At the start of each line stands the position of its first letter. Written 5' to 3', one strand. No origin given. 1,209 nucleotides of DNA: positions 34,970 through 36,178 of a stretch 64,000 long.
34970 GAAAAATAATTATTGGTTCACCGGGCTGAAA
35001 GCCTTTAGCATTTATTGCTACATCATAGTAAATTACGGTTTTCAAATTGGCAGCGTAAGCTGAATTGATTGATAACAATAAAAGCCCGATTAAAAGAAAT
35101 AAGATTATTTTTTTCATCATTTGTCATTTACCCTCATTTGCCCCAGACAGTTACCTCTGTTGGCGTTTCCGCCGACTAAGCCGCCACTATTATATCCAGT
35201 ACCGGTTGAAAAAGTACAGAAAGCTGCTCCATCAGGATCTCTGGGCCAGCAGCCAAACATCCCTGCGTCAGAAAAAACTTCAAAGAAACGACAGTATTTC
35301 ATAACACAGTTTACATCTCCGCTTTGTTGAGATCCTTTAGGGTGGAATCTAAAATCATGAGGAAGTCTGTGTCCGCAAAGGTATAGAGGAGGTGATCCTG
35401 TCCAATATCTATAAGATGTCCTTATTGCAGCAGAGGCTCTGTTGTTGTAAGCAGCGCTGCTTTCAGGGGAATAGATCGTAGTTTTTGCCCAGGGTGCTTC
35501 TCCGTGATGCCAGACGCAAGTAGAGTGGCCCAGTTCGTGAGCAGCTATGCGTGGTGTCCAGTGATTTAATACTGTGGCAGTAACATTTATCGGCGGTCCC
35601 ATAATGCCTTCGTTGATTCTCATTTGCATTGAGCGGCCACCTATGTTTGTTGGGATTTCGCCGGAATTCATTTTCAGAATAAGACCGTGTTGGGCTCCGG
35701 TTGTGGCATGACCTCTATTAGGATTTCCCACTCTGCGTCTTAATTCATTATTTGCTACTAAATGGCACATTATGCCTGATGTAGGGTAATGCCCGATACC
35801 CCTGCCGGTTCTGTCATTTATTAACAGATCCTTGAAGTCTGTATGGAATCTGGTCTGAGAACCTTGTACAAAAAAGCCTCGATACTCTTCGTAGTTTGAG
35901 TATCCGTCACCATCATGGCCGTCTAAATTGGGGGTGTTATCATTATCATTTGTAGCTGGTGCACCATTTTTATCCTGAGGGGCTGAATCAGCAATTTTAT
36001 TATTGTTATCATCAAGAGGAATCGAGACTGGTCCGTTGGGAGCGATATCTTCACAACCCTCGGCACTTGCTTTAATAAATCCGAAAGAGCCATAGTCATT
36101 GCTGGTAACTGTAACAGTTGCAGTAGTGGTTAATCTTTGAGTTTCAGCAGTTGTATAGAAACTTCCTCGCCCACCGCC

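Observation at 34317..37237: Coupled pair: metzincin-like lipoprotein with a (PE)n linker and a secreted partner protein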

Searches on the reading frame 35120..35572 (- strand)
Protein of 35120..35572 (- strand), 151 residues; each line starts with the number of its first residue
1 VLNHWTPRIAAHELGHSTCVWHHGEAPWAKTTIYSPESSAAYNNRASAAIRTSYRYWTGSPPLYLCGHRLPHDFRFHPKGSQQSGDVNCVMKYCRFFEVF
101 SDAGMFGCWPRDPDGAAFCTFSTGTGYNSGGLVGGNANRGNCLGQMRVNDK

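Call 61: search_solved_structures(query=A4, max_evalue=10, show_alignments=5)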
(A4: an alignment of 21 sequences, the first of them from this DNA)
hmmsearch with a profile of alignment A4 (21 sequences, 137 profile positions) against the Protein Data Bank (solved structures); distinct sequences matched with E-value up to 10: 75 (the best 60 are shown).
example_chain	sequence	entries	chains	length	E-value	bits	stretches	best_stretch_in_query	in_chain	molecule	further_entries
4q1l_A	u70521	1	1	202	0.0032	20.7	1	8-36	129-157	Snake venom metalloproteinase leucurolysin-A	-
3gbo_A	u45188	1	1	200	0.0057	19.9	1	11-38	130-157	Zinc metalloproteinase BmooMPalfa-I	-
1qua_A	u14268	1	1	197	0.02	18.2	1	15-44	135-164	ACUTOLYSIN-C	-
4aig_A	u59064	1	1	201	0.022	18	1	15-37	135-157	ADAMALYSIN II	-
3aig_A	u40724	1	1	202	0.022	18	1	15-37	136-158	ADAMALYSIN II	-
2aig_P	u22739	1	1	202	0.022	18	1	15-37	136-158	ADAMALYSIN II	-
1iag_A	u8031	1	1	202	0.023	17.9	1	15-37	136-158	ADAMALYSIN II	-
5zjk_A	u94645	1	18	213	0.025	17.8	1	9-87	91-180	Myroilysin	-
6ncl_c2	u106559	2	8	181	0.028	17.7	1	11-40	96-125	P4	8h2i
5d7w_A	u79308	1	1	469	0.029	17.6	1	2-41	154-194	Serralysin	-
4i35_A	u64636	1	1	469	0.029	17.6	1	2-41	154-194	Serralysin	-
1smp_A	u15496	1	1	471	0.029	17.6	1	2-41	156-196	SERRATIA METALLO PROTEINASE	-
1srp_A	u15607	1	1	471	0.03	17.6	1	2-41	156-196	SERRALYSIN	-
1af0_A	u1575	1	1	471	0.035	17.3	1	2-40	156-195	SERRATIA PROTEASE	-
5gwd_A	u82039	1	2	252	0.037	17.3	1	9-87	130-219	Myroilysin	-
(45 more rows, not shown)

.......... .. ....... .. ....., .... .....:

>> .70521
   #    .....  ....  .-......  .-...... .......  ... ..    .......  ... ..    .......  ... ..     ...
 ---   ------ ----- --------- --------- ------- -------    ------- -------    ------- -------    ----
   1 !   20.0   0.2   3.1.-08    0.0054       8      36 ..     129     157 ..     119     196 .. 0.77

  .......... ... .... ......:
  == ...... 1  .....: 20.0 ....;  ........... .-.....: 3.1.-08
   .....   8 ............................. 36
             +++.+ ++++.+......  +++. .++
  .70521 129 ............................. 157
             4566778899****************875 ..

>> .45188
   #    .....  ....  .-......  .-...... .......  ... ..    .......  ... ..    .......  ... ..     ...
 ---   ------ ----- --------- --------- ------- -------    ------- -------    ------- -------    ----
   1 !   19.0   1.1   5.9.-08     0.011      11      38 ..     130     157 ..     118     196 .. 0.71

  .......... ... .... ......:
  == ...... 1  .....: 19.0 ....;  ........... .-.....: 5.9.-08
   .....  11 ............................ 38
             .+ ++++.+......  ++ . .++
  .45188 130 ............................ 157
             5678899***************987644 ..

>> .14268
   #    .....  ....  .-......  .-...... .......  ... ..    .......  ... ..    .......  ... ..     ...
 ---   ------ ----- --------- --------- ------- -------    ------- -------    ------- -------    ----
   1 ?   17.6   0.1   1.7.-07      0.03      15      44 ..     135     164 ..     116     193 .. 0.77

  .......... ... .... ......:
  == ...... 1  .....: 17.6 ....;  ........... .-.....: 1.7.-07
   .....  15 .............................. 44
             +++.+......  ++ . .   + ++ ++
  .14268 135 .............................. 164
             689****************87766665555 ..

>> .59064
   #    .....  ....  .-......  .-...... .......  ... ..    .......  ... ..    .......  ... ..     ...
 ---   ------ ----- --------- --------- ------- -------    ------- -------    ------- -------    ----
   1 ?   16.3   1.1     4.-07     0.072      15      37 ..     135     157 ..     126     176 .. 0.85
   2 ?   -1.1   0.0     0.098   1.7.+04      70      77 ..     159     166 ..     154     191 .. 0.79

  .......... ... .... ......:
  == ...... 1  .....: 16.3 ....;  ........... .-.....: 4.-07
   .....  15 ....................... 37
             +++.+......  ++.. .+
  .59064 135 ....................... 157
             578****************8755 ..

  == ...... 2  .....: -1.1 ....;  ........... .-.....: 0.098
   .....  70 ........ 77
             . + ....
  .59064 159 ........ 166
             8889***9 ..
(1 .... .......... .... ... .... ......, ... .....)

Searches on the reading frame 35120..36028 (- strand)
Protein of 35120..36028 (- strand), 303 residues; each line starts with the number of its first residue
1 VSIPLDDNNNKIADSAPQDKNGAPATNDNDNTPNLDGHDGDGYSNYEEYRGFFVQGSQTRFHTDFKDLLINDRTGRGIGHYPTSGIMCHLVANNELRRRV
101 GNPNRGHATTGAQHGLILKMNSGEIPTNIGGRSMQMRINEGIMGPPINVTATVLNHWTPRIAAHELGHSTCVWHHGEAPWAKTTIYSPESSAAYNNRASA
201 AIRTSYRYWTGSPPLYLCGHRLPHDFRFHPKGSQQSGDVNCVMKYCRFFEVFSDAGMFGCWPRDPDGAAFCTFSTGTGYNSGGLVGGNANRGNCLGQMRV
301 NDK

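Call 29: search_protein_families(library=pfam, alignment_id=A2, max_evalue=0.01)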
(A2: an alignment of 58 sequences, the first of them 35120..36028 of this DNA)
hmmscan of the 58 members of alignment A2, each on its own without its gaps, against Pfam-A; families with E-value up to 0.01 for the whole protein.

A. member 1, window:35120-36028:- (303 aa): 0 families

B. families by the number of members that match (of 58 scanned): 8 families
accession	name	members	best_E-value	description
PF25784.1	BigA_N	1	0.00023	BigA and YdbA N-terminal beta barrel domain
PF00413.30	Peptidase_M10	1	0.0004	Matrixin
PF01400.30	Astacin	1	0.00057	Astacin (Peptidase family M12A)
PF10263.15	SprT-like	1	0.0033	SprT-like family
PF01435.24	Peptidase_M48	1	0.0051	Peptidase family M48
PF13574.12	Reprolysin_2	1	0.0063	Metallo-peptidase family M12B Reprolysin-like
PF12582.13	DUF3757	1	0.0093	Protein of unknown function (DUF3757)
PF13688.12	Reprolysin_5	1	0.0096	Metallo-peptidase family M12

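Call 34: predict_structure(alignment_id=A2)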
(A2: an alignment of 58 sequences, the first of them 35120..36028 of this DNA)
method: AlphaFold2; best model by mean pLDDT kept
length: 303 residues; sequences in the alignment: 58
mean_pLDDT: 86.7   pTM: 0.85
mean pLDDT of the five models: 86.7, 86.6, 86.6, 86.4, 85.7
residues with pLDDT >= 90: 207; 70-90: 54; 50-70: 27; < 50: 15
segments of 3 or more residues with pLDDT < 50: 1-3, 22-29
pLDDT, mean of each block of 10 residues (from residue 1): 48 51 46 62 75 91 87 98 95 94 77 95 94 86 90 98 98 92 94 90 93 96 95 91 95 95 95 96 93 93 87
secondary structure, 60 per line:
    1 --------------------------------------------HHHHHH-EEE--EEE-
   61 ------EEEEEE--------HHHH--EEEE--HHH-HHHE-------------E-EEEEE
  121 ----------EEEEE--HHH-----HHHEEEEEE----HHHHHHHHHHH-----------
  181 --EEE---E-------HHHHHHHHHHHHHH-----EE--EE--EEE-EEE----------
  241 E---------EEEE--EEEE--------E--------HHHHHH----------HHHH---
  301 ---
elements in order: H45-50 E52-54 E57-59 E67-72 H81-84 E87-90 E116-120 E131-135 E149-154 H159-169 E183-185 H197-210 E224-226 E228-230 E251-254 E257-260 H278-283 H294-297

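Call 36: fold_search(model_id=the predicted structure, library=pdb)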
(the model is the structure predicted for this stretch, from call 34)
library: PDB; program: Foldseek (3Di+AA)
matches with E <= 10: 114; with E <= 0.001: 0
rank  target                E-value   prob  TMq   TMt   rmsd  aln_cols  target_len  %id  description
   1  5zjk_J                3.9e-03  0.89  0.27  0.37  12.0       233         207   13  Structure of myroilysin (released 2019-03-20)
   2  5zjk_C                4.7e-03  0.84  0.26  0.36  13.0       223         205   13  Structure of myroilysin (released 2019-03-20)
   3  5zjk_B                6.9e-03  0.82  0.26  0.35  13.6       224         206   12  Structure of myroilysin (released 2019-03-20)
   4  2v4b_A                1.4e-02  0.30  0.19  0.21  21.9       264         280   12  Crystal Structure of Human ADAMTS-1 catalytic Domain and Cysteine- Rich Domain (apo-form) (released 2008-01-15)
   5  2jih_A                1.5e-02  0.30  0.20  0.21  21.8       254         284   14  Crystal Structure of Human ADAMTS-1 catalytic Domain and Cysteine- Rich Domain (complex-form) (released 2008-01-15)
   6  2jih_B                1.6e-02  0.30  0.20  0.21  21.5       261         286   13  Crystal Structure of Human ADAMTS-1 catalytic Domain and Cysteine- Rich Domain (complex-form) (released 2008-01-15)
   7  3q2g_A                2.1e-02  0.21  0.19  0.20  21.8       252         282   13  Adamts1 in complex with a novel N-hydroxyformamide inhibitors (released 2011-03-30)
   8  3q2g_B                2.6e-02  0.23  0.19  0.20  21.3       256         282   13  Adamts1 in complex with a novel N-hydroxyformamide inhibitors (released 2011-03-30)
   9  2v4b_B                3.1e-02  0.21  0.19  0.21  21.2       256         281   13  Crystal Structure of Human ADAMTS-1 catalytic Domain and Cysteine- Rich Domain (apo-form) (released 2008-01-15)
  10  2w12                  6.2e-02  0.23  0.20  0.27  19.6       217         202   12  High-resolution crystal structure of the P-I snake venom metalloproteinase BaP1 in complex with a peptidomimetic: insigh (released 2009-06-16)
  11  3b2z_A                8.0e-02  0.23  0.18  0.18  11.2       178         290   13  Crystal Structure of ADAMTS4 (apo form) (released 2007-12-25)
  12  4wke                  8.5e-02  0.20  0.20  0.25  20.3       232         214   12  Crystal structure of human ADAMTS-4 in complex with inhibitor 5-chloro-N-{[(4R)-2,5-dioxo-4-(1,3-thiazol-2-yl)imidazolid (released 2014-12-10)
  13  2j0t_A                9.6e-02  0.41  0.20  0.35   8.8       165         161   13  Crystal Structure of the Catalytic Domain of MMP-1 in Complex with the Inhibitory Domain of TIMP-1 (released 2006-10-18)
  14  3lqb                  9.6e-02  0.16  0.21  0.29  13.4       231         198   11  Crystal structure of the hatching enzyme ZHE1 from the zebrafish Danio rerio (released 2010-09-08)
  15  2rjp_B                1.0e-01  0.13  0.21  0.22  21.5       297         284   11  Crystal structure of ADAMTS4 with inhibitor bound (released 2007-12-11)
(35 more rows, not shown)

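Call 40: find_related_loci(query=A2, collection=genome_contigs, flank=5000)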
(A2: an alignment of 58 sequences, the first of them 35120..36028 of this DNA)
Query A2 (303 aa) in genome_contigs; peptide patterns used: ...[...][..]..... (x = any residue, [..] = any of these).
599 stretches matched a pattern (row limit reached: there are more); 415 encode a relative of the query (tblastn E <= 1e-3); the best 80 are kept; 80 distinct loci.
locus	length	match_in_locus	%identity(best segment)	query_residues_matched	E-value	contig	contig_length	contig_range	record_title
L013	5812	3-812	75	33-303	1e-134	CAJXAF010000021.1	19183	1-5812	TPA_asm: uncultured bacterium isolate ERR599062_bin.151_MetaBAT_v2.12.1_MAG genome assembly, contig: NODE_2342_length_19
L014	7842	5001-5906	63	1-303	2e-126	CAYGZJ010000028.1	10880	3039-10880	MAG TPA_asm: uncultured Planctomycetales bacterium isolate ERP119294_co1_460 genome assembly, contig: NODE_8283_length_1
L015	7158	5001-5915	58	1-303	4e-114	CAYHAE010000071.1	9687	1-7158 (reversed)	MAG TPA_asm: uncultured Planctomycetia bacterium isolate ERP119294_co1_439 genome assembly, contig: NODE_9818_length_968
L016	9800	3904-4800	36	1-303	3e-41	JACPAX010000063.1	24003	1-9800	MAG: Candidatus Omnitrophota bacterium isolate NC_groundwater_242_Ag_S-0.2um_58_8 S5_GD2017_2_S2_scaffold_2060, whole ge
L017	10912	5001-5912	34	1-302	6e-37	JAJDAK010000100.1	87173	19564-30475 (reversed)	MAG: Deltaproteobacteria bacterium isolate OFTM388 OFTM388_99, whole genome shotgun sequence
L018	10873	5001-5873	34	1-303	2e-36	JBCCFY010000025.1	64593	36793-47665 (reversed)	MAG: Pseudomonadota bacterium isolate P01_B01_bin.30 k141_1056481_length_64593_cov_14.5291, whole genome shotgun sequenc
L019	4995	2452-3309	34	1-302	2e-36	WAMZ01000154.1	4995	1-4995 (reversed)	MAG: Candidatus Geothermarchaeota archaeon isolate S140_75_esom k151_81269, whole genome shotgun sequence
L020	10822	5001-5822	35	1-302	4e-35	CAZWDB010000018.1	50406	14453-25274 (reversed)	MAG TPA_asm: uncultured Acidimicrobiales bacterium isolate SRP284430_co1_116 genome assembly, contig: NODE_228_length_50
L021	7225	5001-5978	34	1-302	6e-35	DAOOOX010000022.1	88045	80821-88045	MAG TPA_asm: Verrucomicrobiia bacterium isolate AMR_MDS_2612 NODE_257_length_88045_cov_13.038129, whole genome shotgun s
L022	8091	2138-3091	32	1-303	9e-35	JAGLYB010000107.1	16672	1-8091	MAG: Candidatus Bipolaricaulota bacterium isolate RS_13_11 ZL320.bin.11.fa_107, whole genome shotgun sequence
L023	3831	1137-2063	35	1-302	1e-33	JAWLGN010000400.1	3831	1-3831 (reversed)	MAG: Bryobacteraceae bacterium isolate 30dZY2.bin.111 NODE_29796_length_3831_cov_5.703376, whole genome shotgun sequence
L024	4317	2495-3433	33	1-302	1e-33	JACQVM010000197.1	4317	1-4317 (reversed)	MAG: Candidatus Melainabacteria bacterium isolate NC_groundwater_1463_Ag_S-0.65um_47_13 S_p65_S5_coassembly_k141_2336996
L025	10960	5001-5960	31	1-302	3e-32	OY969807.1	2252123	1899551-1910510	MAG: uncultured Nitrososphaerota archaeon isolate MFD05580.bin.1.78 genome assembly, chromosome: 1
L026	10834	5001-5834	31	1-301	2e-32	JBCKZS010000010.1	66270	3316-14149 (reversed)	Vicinamibacterales bacterium isolate SLM_MC1B_24-G04 Node_10_length_66270_cov_62.496243, whole genome shotgun sequence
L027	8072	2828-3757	33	1-302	2e-32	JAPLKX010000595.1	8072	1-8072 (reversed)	MAG: Candidatus Hydrogenedentota bacterium isolate LacPavin_0920_SED5_MAG_60_9 LacPavin_0920_SED5_scaffold_2607390, whol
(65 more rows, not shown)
